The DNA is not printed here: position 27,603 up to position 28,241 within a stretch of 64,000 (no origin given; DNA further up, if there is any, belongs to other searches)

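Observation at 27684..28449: Two-gene operon downstream of the virB cluster encoding a YiiX/YaeF-like permuted papain-fold hydrolase and an unknown partner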

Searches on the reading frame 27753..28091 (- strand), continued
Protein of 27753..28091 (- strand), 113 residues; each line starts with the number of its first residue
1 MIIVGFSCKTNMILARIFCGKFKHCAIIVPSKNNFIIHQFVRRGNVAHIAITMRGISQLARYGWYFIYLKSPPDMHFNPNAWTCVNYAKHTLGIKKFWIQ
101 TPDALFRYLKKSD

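Call 70: search_solved_structures(query=A8, max_evalue=10, show_alignments=3)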
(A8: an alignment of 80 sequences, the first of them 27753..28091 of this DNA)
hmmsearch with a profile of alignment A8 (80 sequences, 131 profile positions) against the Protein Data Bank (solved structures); distinct sequences matched with E-value up to 10: 3.
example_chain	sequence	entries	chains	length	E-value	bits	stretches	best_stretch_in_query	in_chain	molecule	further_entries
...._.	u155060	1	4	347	0.52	13.5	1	18-100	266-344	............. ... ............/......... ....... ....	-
6not_A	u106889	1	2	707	1.4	12.1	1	83-111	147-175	Elongation factor G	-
1hro_A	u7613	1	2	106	1.5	12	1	100-121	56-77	CYTOCHROME C2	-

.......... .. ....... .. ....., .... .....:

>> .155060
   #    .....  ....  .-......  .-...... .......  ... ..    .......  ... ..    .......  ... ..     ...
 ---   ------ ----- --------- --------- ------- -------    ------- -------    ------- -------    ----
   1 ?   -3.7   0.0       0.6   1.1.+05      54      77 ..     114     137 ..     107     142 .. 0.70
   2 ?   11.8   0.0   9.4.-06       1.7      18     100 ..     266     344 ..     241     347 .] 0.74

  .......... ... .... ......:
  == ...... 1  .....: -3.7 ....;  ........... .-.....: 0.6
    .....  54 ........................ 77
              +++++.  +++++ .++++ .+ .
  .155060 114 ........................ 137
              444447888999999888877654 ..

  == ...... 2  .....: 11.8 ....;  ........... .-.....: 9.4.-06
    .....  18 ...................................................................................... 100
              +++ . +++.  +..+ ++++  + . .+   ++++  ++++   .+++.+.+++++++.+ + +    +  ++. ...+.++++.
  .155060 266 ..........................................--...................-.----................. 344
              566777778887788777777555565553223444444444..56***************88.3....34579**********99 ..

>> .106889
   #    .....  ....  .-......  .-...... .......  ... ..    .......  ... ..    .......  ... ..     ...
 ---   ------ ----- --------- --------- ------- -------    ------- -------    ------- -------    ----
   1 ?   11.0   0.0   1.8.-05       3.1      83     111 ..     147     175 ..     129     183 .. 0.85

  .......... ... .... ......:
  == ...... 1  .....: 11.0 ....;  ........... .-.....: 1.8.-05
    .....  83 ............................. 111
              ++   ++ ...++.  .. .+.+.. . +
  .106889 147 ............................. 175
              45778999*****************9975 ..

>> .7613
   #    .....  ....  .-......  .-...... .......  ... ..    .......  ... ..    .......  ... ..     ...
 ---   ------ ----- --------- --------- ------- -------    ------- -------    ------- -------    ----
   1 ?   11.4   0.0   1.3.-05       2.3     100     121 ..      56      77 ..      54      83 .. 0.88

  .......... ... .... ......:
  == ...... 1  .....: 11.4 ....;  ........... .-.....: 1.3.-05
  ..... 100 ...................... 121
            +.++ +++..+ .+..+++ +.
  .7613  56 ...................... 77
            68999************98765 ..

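Call 77: search_protein_families(library=padloc, proteins=[window:27753-28091:-, P0246, P0233, P0268, P0275, P0180, P0133], max_evalue=1)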
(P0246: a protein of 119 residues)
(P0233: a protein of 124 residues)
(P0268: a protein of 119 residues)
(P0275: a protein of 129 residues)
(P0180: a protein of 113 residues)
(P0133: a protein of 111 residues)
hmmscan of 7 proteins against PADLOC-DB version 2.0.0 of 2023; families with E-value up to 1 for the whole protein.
window:27753-28091:- (113 aa): 0 families

P0246 (119 aa): 0 families

P0233 (124 aa): 0 families

P0268 (119 aa): 0 families

P0275 (129 aa): 0 families

P0180 (113 aa): 0 families

P0133 (111 aa): 0 families
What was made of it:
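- On Toxin-antitoxin or effector-immunity pair: No PADLOC hit (call 77).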

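Call 79: find_encoding_contigs(protein=P0204, flank=6000, max_places=2)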
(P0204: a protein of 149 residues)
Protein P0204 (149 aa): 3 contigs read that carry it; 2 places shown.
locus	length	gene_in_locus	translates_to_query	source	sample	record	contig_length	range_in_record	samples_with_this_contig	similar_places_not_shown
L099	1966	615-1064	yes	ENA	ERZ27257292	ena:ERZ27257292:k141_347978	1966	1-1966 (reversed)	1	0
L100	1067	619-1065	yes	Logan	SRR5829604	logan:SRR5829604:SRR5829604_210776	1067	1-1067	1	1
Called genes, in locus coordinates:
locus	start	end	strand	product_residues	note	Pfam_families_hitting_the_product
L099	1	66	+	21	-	?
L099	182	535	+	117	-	-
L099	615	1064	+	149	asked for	-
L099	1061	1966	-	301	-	?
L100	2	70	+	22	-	?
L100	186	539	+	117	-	-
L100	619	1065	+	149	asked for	?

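Call 80: find_encoding_contigs(protein=P0165, flank=6000, max_places=2)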
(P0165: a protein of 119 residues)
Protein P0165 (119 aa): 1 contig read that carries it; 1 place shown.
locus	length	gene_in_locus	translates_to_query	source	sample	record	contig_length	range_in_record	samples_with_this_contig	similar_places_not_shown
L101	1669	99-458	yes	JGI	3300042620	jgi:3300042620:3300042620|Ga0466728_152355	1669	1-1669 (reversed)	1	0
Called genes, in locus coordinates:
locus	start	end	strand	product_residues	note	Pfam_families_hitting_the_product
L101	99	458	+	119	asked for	-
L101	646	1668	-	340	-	?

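Call 92: list_cluster_members(proteins=[P0219, P0223, P0226, P0228, P0241, P0246, P0255, P0267, P0275, P0008])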
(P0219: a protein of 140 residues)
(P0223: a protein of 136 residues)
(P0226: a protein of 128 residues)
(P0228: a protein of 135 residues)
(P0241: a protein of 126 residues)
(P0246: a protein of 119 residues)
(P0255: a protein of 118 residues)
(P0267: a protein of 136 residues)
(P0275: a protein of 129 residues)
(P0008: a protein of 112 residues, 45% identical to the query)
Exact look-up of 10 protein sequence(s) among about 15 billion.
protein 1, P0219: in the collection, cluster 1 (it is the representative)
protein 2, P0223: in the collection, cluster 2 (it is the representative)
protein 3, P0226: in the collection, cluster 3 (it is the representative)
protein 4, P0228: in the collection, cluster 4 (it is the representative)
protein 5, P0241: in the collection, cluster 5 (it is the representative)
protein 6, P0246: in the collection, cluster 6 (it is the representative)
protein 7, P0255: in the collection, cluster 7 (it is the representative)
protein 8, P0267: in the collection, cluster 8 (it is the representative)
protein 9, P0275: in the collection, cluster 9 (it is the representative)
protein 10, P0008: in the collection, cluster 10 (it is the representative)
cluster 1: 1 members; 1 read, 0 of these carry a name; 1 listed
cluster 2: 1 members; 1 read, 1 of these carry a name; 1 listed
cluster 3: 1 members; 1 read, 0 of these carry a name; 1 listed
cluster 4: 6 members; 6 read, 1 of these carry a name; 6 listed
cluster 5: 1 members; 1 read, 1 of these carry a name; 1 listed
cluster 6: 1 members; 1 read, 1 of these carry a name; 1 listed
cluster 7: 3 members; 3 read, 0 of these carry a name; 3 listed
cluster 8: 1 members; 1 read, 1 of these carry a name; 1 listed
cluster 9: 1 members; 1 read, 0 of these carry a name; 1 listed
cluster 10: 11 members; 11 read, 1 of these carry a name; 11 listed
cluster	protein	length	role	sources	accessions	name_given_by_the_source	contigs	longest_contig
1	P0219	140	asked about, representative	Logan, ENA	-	-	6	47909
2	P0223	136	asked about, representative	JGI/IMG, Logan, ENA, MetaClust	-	\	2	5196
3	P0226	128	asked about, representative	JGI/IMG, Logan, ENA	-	-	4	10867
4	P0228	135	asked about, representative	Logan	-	-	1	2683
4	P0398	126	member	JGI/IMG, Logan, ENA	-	hypothetical protein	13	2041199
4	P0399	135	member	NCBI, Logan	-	-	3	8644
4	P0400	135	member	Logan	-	-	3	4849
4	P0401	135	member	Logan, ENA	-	-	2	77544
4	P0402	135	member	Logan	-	-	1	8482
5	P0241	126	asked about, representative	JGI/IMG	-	hypothetical protein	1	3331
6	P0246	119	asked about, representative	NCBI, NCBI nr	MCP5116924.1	MAG: hypothetical protein GY953_39360 [bacterium] | hypothetical protein [bacterium]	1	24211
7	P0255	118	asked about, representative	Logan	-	-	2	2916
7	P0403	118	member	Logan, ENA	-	-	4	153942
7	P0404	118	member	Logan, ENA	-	-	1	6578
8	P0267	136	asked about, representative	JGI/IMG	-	hypothetical protein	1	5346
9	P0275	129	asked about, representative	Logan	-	-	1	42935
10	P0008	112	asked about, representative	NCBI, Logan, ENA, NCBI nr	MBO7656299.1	MAG: hypothetical protein J6S80_01055 [Alphaproteobacteria bacterium] | hypothetical protein [Alphaproteobacteria bacterium]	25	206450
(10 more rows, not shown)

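Call 93: find_encoding_contigs(protein=P0219, flank=7000, max_places=1)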
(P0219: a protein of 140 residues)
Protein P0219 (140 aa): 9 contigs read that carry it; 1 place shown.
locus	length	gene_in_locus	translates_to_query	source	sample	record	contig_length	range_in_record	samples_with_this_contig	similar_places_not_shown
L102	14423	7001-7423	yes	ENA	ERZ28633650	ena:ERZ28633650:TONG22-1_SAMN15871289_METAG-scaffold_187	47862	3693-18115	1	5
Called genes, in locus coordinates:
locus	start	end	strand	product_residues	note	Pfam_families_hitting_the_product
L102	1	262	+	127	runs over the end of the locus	PF06356:DUF1064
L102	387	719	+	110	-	-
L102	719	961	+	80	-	-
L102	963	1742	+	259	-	-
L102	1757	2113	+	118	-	-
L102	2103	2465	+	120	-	-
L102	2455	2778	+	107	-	-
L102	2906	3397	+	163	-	-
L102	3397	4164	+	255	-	PF06147:DUF968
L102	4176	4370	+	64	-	-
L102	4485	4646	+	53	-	-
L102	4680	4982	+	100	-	-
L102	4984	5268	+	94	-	-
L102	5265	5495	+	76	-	-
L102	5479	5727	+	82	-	-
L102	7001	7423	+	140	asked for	-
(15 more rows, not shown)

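Call 94: find_encoding_contigs(protein=P0275, flank=7000, max_places=1)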
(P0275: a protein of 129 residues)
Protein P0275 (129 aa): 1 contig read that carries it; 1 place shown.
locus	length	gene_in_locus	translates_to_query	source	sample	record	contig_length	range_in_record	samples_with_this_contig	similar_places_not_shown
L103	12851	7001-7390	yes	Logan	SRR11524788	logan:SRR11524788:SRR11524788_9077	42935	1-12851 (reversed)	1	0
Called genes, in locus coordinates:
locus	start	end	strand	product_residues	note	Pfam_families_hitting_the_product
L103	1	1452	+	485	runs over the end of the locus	-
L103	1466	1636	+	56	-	-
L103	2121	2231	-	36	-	-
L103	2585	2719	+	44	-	-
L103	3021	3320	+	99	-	-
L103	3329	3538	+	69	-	-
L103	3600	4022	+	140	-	-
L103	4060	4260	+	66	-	-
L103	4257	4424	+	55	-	-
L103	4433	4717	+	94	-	-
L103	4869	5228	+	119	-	-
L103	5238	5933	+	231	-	-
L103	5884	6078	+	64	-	-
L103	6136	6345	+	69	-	-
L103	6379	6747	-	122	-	-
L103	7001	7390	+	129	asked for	-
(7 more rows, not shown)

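Call 97: search_dna_similar(query=window:27753-28091:-, collection=plasmids, mode=protein, max_evalue=0.01, max_rows=15)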
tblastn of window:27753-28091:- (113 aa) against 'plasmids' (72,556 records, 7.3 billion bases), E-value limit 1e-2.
No match.

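Call 98: search_dna_similar(query=P0246, collection=plasmids, mode=protein, max_evalue=0.01, max_rows=15)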
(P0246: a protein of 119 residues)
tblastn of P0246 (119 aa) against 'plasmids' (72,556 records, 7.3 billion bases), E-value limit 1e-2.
No match.
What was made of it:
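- On Type IV secretion system component or accessory factor: No geneB match on 72,556 plasmids (calls 97, 98).
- Tried and rejected: geneB on plasmids: none (calls 97, 98).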
